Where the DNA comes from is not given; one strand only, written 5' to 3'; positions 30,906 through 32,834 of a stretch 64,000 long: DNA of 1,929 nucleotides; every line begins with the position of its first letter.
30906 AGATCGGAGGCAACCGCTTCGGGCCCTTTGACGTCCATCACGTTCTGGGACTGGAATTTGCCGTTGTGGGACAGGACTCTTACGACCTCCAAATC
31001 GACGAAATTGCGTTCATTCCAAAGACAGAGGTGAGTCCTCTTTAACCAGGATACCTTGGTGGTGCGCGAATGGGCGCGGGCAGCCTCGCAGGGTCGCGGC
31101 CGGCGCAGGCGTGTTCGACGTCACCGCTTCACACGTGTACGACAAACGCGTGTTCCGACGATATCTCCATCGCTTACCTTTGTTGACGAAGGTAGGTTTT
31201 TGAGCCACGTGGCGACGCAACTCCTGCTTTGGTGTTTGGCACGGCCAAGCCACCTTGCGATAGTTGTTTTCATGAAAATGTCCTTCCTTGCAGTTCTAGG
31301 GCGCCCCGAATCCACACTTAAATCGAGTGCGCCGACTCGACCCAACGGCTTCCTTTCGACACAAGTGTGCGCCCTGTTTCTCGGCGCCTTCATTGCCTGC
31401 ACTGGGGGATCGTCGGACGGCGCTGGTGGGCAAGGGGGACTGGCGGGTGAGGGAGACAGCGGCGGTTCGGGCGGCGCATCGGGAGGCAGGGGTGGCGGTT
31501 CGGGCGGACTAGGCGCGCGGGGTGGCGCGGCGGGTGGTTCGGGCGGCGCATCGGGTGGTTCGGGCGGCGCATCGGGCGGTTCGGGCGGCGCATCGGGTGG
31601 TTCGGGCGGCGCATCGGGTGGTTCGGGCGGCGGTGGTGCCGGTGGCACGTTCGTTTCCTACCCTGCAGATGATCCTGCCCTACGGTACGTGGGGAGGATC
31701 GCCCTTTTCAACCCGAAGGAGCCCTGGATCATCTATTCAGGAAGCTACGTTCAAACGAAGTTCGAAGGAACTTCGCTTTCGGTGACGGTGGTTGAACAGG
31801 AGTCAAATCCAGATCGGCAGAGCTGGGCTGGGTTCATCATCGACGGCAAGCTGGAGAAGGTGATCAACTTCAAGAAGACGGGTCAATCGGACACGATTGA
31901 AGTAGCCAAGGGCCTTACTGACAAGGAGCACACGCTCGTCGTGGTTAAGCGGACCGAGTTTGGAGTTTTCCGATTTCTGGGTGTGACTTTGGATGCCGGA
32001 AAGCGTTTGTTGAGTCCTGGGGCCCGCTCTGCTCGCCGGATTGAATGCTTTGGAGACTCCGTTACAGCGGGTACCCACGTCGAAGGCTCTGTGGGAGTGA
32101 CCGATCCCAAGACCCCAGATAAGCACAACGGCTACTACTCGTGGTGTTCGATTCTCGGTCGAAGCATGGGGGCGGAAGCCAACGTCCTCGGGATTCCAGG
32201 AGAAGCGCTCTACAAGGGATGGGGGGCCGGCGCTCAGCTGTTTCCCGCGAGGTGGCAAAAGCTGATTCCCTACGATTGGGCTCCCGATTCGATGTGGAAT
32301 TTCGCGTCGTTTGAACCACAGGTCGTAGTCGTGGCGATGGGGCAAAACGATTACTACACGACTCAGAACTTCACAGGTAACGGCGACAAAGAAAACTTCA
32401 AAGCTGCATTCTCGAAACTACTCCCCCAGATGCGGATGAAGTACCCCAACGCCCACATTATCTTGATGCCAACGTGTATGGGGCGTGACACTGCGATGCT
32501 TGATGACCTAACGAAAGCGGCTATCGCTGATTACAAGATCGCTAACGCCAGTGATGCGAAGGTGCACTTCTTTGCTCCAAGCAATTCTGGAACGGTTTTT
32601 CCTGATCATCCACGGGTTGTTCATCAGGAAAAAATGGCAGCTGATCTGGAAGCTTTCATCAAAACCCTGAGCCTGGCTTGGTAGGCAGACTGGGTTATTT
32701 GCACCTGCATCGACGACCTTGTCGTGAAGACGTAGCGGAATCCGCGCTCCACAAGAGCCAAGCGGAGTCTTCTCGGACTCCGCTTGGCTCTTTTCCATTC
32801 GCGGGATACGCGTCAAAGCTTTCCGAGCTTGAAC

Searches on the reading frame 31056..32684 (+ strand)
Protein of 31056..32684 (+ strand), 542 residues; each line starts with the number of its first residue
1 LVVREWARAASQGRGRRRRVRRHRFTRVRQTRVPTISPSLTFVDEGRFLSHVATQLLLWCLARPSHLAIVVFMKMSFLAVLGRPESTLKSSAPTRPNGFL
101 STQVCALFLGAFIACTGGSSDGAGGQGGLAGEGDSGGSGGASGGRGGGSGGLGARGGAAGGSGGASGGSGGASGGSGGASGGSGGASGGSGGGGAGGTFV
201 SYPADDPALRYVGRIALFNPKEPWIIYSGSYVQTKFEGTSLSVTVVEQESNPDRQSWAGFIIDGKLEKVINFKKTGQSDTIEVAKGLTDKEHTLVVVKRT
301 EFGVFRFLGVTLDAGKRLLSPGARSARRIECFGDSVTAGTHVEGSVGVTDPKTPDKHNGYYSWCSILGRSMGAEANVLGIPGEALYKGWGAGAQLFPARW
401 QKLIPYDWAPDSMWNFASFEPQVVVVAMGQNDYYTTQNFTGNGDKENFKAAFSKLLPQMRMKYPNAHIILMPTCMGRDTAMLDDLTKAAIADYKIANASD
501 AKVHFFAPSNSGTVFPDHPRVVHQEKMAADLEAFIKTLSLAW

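Call 57: search_protein_families(library=pfam, proteins=[window:31056-32684:+], max_evalue=0.001)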
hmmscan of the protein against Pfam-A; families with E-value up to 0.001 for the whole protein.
window:31056-32684:+ (542 aa): 3 families
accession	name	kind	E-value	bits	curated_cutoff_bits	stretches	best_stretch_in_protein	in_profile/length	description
PF17996.7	CE2_N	-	3.3e-23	82.2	27.9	1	211-321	1-107/108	Carbohydrate esterase 2 N-terminal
PF13472.12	Lipase_GDSL_2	-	2.7e-12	48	32.9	1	331-492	1-130/178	GDSL-like Lipase/Acylhydrolase family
PF00657.28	Lipase_GDSL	-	1.4e-08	35.6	23.6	1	329-480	1-143/208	GDSL-like Lipase/Acylhydrolase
